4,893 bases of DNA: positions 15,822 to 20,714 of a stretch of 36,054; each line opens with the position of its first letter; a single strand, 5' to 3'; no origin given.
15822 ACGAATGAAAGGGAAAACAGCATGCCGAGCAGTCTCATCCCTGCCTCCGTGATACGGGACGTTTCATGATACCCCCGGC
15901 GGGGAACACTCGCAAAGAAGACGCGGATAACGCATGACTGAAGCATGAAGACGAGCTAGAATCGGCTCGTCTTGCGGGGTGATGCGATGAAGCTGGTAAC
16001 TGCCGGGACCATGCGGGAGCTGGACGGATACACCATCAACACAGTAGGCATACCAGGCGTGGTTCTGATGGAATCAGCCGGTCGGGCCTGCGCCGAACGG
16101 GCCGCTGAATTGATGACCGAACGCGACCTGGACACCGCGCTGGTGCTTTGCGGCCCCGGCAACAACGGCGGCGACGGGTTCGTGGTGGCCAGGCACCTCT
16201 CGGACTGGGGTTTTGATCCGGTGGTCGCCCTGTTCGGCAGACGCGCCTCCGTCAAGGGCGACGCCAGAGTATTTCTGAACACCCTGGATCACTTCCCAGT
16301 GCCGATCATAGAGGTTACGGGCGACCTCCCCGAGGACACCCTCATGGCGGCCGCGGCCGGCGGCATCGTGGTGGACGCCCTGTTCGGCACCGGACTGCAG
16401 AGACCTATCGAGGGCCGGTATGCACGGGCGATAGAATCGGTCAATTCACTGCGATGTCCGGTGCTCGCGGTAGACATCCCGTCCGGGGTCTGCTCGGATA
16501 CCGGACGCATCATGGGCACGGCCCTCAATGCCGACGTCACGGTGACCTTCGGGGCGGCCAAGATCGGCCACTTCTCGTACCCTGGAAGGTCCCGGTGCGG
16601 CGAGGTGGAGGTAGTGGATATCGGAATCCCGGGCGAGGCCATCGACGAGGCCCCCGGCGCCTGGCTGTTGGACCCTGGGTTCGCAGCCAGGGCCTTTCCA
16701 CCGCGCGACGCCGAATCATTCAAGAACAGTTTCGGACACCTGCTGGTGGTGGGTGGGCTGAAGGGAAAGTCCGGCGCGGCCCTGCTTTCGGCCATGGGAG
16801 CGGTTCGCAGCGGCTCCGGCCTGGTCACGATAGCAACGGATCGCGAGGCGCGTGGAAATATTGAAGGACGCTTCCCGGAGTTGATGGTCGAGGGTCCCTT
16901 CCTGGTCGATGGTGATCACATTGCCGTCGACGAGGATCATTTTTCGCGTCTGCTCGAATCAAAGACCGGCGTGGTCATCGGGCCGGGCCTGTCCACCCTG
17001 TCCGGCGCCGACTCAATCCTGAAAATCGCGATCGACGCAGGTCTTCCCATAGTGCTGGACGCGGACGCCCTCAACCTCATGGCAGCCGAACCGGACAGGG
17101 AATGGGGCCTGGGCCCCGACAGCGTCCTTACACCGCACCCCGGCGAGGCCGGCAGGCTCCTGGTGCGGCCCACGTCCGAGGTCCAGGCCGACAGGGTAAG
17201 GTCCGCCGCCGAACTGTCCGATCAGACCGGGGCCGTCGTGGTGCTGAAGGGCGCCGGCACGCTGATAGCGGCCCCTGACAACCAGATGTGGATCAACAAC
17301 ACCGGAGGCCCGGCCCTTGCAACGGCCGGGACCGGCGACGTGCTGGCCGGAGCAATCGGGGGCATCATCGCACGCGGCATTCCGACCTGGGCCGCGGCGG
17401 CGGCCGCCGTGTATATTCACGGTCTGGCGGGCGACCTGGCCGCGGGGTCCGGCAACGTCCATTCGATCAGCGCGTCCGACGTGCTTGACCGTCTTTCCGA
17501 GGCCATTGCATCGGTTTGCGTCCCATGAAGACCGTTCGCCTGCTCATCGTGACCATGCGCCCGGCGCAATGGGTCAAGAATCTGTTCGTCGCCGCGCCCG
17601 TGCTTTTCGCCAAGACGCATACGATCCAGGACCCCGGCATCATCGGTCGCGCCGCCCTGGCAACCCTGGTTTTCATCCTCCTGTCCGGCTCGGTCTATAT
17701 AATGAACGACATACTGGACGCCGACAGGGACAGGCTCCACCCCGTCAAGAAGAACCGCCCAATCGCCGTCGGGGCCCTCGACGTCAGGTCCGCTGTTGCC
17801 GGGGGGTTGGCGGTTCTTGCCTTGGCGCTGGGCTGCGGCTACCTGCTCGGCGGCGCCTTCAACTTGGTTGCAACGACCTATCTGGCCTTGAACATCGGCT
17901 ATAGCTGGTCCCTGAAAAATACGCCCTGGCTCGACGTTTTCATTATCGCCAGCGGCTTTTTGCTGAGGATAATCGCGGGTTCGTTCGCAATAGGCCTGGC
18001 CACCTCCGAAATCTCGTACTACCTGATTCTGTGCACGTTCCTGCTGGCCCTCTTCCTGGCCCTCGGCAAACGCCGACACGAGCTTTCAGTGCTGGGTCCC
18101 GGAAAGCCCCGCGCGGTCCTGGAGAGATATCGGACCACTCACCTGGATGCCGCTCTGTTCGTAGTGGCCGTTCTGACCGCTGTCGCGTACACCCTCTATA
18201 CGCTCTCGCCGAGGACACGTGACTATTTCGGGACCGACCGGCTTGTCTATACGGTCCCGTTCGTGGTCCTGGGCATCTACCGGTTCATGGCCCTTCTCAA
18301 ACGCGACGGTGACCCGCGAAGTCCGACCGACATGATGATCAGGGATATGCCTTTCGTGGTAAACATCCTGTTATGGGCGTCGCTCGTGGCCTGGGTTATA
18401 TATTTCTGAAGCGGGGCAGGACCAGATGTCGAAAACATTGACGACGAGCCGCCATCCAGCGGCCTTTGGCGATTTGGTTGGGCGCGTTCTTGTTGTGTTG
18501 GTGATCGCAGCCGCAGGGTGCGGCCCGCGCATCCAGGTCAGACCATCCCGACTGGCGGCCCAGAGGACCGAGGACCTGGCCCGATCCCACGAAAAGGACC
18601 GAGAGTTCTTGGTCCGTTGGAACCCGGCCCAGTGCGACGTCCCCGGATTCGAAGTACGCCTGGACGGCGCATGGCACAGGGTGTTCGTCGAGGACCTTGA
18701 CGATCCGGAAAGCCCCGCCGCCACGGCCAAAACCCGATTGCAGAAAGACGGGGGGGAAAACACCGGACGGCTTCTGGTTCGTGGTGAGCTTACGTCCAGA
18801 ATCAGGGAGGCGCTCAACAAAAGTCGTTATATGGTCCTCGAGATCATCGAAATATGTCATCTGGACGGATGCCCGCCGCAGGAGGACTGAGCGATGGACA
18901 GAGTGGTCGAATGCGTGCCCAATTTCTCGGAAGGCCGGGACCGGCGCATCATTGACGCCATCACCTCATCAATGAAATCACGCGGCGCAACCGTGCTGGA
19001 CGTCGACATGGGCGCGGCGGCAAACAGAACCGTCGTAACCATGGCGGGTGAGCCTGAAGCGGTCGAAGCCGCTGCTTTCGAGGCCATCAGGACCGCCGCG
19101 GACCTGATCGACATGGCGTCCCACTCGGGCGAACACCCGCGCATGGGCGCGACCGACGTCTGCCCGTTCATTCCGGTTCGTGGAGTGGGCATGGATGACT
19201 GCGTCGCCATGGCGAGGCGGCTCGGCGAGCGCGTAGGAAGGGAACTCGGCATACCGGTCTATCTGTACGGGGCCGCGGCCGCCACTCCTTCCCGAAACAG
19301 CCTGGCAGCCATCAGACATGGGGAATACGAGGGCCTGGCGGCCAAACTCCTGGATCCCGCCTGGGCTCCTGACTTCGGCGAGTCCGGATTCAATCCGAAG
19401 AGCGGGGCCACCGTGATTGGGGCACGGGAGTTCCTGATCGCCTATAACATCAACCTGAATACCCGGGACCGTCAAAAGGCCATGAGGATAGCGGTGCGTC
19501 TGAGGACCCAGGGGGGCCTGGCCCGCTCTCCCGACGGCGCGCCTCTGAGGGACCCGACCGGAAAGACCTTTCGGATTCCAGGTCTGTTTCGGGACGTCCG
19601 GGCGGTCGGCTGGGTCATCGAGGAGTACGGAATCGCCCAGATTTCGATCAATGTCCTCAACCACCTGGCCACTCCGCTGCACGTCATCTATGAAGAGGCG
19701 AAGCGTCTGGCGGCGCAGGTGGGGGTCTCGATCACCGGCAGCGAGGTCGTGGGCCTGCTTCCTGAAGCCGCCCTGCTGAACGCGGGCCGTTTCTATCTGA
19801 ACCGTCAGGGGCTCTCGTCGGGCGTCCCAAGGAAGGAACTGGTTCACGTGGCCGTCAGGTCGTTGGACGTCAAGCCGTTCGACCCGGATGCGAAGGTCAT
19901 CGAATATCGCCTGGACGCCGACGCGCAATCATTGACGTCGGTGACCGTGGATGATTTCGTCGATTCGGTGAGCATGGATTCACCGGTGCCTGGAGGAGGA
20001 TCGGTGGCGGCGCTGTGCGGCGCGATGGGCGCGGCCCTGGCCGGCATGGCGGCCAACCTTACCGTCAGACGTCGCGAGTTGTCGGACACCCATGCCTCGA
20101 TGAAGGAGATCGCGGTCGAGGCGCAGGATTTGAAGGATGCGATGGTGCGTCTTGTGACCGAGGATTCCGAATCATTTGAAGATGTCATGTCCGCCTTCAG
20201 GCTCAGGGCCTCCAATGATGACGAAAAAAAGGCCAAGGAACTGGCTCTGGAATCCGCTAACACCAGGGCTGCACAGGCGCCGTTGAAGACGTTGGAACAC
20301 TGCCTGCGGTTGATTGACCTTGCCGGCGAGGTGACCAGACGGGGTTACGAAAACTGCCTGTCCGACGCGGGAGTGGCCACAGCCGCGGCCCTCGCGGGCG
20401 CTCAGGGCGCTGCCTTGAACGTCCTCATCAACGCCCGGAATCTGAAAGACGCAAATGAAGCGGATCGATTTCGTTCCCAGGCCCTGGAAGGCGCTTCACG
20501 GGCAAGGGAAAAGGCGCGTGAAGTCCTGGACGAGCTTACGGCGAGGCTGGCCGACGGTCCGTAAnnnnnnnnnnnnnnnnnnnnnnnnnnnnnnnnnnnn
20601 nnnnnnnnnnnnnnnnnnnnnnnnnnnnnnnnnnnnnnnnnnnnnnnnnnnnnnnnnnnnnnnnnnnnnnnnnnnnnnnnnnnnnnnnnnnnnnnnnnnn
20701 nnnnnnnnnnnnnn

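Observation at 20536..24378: Orphan spike-adaptor-peptidase module with no contractile-machine genes nearby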

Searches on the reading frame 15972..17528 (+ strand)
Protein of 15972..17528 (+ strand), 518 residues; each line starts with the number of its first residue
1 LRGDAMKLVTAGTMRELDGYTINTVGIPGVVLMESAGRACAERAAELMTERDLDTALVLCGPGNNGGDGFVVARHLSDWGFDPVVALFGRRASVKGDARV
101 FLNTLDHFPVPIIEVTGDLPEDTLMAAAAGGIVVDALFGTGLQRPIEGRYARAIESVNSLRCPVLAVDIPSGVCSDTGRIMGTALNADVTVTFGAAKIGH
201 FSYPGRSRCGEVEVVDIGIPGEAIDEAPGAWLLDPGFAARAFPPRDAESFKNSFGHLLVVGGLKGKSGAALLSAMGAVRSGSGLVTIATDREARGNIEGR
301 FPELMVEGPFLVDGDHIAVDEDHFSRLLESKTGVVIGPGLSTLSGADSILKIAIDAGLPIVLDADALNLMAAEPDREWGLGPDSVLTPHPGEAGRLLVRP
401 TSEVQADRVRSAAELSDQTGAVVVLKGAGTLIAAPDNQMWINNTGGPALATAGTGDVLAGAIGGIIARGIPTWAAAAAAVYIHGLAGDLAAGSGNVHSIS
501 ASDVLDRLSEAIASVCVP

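Call 7: search_protein_families(library=pfam, proteins=[window:15972-17528:+], max_evalue=0.001)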
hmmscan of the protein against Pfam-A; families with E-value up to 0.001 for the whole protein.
window:15972-17528:+ (518 aa): 2 families
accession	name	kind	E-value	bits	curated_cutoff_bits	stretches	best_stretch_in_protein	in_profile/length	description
PF01256.23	Carb_kinase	-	3.4e-56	190.9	27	1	257-504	1-236/242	NAD(P)H-hydrate dehydratase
PF03853.21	YjeF_N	-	2.6e-47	161.4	24.9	1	31-199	3-169/169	YjeF-related protein N-terminus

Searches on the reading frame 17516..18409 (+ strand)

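Call 7: search_protein_families(library=pfam, proteins=[window:17516-18409:+], max_evalue=0.001)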
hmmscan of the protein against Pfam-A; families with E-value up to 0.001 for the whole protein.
window:17516-18409:+ (297 aa): 1 family
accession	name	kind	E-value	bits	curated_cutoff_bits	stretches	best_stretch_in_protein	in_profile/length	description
PF01040.23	UbiA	-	9.5e-20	71.4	34.2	1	24-266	3-237/250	UbiA prenyltransferase family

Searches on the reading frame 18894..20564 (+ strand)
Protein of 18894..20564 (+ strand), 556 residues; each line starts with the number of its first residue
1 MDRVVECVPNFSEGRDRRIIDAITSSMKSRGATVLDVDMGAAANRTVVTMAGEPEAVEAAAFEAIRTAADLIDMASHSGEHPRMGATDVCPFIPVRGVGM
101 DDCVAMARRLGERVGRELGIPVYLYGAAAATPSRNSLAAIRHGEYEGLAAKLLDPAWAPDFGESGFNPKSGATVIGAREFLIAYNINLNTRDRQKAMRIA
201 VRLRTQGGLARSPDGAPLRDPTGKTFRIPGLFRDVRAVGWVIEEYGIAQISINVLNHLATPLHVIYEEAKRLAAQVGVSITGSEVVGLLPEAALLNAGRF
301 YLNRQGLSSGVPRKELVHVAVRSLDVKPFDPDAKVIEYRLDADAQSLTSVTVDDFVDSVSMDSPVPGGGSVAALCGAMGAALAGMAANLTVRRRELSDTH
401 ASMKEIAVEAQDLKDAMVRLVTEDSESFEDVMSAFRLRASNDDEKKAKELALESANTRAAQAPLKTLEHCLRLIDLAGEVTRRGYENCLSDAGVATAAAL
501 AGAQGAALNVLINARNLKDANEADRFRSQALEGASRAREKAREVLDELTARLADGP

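Call 7: search_protein_families(library=pfam, proteins=[window:18894-20564:+], max_evalue=0.001)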
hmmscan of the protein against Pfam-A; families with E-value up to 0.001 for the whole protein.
window:18894-20564:+ (556 aa): 3 families
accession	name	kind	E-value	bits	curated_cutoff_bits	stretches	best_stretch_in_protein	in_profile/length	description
PF07837.17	FTCD_N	-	1.2e-71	240.5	27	1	4-178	1-176/176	Formiminotransferase domain, N-terminal subdomain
PF04961.17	FTCD_C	-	6.2e-55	186.2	24.5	1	351-530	1-180/182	Formiminotransferase-cyclodeaminase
PF02971.19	FTCD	-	7.6e-44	149.6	24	1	180-338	1-145/145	Formiminotransferase domain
